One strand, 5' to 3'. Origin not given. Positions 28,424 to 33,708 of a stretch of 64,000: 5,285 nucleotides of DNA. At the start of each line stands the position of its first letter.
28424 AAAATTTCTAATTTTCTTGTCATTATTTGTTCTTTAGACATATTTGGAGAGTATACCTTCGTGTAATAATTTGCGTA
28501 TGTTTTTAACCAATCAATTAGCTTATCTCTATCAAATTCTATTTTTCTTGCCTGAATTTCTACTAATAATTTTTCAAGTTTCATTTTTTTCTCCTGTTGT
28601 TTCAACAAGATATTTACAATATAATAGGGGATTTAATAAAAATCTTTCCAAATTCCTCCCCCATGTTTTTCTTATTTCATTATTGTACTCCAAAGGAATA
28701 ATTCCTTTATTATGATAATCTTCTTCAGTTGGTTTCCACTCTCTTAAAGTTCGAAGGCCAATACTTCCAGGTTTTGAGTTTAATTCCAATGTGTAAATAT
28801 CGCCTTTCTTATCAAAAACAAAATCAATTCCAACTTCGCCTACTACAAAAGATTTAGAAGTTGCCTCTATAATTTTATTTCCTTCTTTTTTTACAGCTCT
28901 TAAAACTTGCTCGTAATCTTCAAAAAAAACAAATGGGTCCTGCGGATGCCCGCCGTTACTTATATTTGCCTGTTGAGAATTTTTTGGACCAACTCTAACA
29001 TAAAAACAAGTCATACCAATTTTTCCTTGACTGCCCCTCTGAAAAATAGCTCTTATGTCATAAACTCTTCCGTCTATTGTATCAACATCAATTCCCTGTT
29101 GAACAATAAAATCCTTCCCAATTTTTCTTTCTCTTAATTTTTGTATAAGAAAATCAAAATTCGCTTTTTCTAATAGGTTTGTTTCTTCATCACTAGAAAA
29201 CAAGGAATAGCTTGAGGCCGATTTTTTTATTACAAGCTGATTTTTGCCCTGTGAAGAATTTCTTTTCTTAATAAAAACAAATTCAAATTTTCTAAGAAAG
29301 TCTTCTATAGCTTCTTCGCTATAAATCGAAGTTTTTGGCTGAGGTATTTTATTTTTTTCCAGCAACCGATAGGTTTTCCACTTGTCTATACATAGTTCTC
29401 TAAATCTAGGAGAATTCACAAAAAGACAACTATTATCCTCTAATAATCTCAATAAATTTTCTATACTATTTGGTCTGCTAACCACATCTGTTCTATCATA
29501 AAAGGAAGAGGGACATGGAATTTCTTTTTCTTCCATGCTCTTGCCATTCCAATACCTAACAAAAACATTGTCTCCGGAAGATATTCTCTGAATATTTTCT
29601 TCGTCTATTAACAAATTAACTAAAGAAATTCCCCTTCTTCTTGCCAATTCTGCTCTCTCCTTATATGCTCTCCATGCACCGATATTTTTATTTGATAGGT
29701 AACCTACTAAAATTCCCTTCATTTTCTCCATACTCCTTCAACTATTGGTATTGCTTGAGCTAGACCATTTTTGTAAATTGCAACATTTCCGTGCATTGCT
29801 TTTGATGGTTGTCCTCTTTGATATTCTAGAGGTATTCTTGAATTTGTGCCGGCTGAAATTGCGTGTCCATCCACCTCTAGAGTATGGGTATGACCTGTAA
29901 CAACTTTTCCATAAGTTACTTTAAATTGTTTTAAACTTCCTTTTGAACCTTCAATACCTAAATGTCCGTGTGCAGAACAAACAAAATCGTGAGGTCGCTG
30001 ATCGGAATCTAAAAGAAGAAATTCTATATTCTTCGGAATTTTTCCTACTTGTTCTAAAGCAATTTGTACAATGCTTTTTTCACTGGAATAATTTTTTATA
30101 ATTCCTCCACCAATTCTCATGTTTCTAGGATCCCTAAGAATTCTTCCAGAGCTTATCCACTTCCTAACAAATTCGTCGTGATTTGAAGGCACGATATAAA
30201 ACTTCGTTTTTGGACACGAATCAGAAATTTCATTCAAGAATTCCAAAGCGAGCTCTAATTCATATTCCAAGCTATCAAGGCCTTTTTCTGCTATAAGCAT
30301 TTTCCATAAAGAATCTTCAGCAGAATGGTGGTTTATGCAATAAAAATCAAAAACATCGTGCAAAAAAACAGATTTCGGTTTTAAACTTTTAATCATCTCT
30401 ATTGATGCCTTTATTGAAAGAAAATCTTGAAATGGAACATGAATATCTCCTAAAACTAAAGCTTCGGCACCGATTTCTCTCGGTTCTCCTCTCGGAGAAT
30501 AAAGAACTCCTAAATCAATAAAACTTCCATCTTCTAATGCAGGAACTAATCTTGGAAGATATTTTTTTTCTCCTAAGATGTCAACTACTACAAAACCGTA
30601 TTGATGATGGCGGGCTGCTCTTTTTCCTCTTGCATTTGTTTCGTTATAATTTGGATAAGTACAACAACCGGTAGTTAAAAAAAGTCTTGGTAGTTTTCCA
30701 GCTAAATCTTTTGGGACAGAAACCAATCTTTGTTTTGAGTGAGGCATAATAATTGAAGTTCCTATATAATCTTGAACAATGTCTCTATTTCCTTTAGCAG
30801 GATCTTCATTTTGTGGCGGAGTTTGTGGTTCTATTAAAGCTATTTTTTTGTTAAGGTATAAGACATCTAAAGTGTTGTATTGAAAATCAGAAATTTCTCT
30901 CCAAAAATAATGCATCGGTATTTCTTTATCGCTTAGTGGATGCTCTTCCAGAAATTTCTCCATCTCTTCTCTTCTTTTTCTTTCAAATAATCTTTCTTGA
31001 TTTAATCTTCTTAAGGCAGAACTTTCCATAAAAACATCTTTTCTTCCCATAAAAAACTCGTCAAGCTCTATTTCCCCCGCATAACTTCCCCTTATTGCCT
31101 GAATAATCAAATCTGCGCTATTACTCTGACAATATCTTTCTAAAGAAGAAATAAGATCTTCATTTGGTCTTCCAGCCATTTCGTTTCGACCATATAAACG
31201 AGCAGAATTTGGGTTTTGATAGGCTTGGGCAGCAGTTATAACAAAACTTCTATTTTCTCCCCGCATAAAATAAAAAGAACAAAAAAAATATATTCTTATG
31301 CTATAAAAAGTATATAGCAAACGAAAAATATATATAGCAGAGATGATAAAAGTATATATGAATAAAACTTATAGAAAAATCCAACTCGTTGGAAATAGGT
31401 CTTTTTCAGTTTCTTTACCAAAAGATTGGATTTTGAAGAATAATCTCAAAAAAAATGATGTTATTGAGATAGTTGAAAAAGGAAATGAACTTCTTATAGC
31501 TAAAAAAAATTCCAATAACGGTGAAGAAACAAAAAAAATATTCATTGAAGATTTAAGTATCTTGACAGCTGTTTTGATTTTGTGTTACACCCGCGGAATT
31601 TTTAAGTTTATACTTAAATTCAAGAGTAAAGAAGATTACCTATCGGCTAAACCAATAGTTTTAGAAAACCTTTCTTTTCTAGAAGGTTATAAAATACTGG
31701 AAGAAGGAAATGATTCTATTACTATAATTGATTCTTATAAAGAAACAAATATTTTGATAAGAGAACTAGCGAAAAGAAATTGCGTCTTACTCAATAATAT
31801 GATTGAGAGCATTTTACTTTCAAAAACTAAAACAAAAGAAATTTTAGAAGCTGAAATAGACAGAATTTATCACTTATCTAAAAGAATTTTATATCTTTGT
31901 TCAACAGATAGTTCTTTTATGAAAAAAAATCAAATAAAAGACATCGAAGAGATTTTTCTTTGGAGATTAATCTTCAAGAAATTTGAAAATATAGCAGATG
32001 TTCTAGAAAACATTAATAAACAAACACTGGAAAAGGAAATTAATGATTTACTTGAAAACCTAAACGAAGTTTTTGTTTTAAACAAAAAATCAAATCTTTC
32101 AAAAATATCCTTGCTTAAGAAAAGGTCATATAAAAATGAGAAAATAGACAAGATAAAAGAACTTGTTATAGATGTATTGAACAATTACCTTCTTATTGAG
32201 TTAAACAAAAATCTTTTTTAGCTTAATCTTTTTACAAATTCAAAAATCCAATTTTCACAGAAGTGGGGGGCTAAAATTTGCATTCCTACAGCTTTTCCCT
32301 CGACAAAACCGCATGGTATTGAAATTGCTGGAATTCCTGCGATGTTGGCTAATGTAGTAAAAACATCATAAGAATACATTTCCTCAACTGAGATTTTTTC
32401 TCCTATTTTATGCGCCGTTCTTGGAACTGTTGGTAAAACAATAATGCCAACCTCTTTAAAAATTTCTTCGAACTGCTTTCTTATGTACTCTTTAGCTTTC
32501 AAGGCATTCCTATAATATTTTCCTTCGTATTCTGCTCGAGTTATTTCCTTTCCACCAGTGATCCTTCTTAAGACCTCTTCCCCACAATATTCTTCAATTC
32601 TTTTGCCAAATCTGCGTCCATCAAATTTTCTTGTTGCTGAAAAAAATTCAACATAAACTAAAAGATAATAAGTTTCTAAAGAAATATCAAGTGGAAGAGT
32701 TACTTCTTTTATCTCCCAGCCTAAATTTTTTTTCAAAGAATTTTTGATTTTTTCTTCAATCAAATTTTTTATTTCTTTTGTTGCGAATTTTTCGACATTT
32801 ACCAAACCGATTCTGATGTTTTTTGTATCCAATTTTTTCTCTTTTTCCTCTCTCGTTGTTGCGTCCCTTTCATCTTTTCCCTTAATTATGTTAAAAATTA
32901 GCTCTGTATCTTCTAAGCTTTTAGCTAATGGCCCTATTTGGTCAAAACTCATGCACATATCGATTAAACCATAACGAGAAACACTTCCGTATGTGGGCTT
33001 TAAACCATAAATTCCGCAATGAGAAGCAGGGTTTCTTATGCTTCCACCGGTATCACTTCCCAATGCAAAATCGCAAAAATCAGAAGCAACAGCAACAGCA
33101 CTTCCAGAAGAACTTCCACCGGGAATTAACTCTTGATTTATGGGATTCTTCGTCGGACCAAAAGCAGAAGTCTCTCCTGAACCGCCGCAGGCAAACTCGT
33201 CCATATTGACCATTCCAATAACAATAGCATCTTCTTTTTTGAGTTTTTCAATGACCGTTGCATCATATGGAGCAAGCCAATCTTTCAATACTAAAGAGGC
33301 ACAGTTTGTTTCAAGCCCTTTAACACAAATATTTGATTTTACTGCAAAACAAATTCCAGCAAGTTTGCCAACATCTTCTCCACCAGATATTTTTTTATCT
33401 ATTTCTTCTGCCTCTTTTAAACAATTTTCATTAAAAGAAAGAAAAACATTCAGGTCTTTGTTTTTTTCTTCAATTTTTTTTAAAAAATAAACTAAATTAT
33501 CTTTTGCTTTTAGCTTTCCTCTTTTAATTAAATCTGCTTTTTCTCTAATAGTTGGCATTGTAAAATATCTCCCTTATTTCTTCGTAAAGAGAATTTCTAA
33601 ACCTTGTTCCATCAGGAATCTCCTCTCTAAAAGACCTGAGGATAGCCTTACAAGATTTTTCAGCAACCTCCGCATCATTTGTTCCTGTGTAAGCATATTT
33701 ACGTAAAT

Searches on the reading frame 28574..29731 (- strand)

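Call 26: search_protein_families(library=pfam, proteins=[window:28574-29731:-], max_evalue=0.001)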
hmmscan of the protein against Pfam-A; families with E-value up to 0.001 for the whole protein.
window:28574-29731:- (385 aa): 4 families
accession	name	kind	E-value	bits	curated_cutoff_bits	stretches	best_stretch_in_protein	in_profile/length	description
PF14398.11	ATPgrasp_YheCD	-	2.3e-42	145.5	26.8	1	110-327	5-233/255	YheC/D like ATP-grasp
PF14397.11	ATPgrasp_ST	-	5e-10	39.5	31.4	1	102-261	7-171/278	Sugar-transfer associated ATP-grasp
PF08443.16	RimK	-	4e-08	33.5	21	1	116-187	3-72/188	RimK-like ATP-grasp domain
PF02655.19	ATP-grasp_3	-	2e-06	28.4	23.2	1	114-321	1-157/160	ATP-grasp domain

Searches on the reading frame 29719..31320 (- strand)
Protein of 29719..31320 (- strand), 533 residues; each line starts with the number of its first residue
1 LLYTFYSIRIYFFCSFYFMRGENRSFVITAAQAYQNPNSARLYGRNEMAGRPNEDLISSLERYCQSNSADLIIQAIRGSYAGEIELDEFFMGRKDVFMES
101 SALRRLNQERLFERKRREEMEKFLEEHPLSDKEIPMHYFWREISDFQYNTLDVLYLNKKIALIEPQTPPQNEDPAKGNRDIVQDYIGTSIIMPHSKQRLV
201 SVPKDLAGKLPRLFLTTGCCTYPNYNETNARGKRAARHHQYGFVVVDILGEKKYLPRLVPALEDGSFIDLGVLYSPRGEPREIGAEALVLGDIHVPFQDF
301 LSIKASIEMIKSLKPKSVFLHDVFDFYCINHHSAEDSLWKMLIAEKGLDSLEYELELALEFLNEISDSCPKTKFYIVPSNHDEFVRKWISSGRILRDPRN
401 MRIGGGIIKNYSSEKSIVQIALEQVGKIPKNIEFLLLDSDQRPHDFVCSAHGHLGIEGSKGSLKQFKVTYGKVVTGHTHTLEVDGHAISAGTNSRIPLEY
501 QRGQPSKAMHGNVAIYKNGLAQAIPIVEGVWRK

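Call 26: search_protein_families(library=pfam, proteins=[window:29719-31320:-], max_evalue=0.001)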
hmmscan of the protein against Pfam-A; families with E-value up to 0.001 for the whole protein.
window:29719-31320:- (533 aa): 1 family
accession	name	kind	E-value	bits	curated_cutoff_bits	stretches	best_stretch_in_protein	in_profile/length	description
PF00149.33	Metallophos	-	3.4e-05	24.8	21.5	1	288-480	4-190/191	Calcineurin-like phosphoesterase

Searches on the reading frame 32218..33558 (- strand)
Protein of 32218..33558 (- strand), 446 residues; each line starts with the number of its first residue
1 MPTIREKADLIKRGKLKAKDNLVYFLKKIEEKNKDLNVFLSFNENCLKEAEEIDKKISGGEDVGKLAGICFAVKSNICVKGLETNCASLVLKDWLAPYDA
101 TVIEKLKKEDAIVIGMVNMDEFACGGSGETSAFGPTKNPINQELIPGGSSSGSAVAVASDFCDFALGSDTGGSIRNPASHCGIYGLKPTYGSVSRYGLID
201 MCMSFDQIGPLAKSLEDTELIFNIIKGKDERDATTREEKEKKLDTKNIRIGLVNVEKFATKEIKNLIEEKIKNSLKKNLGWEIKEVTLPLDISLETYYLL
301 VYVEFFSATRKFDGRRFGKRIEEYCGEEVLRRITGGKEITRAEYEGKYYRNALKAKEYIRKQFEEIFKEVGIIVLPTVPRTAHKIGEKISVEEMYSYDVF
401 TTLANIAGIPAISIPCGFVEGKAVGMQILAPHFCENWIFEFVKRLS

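Call 26: search_protein_families(library=pfam, proteins=[window:32218-33558:-], max_evalue=0.001)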
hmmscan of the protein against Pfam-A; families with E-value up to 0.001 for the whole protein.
window:32218-33558:- (446 aa): 1 family
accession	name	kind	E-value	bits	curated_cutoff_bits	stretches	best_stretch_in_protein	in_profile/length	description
PF01425.27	Amidase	-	3.8e-120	402.4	27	1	22-436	3-442/445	Amidase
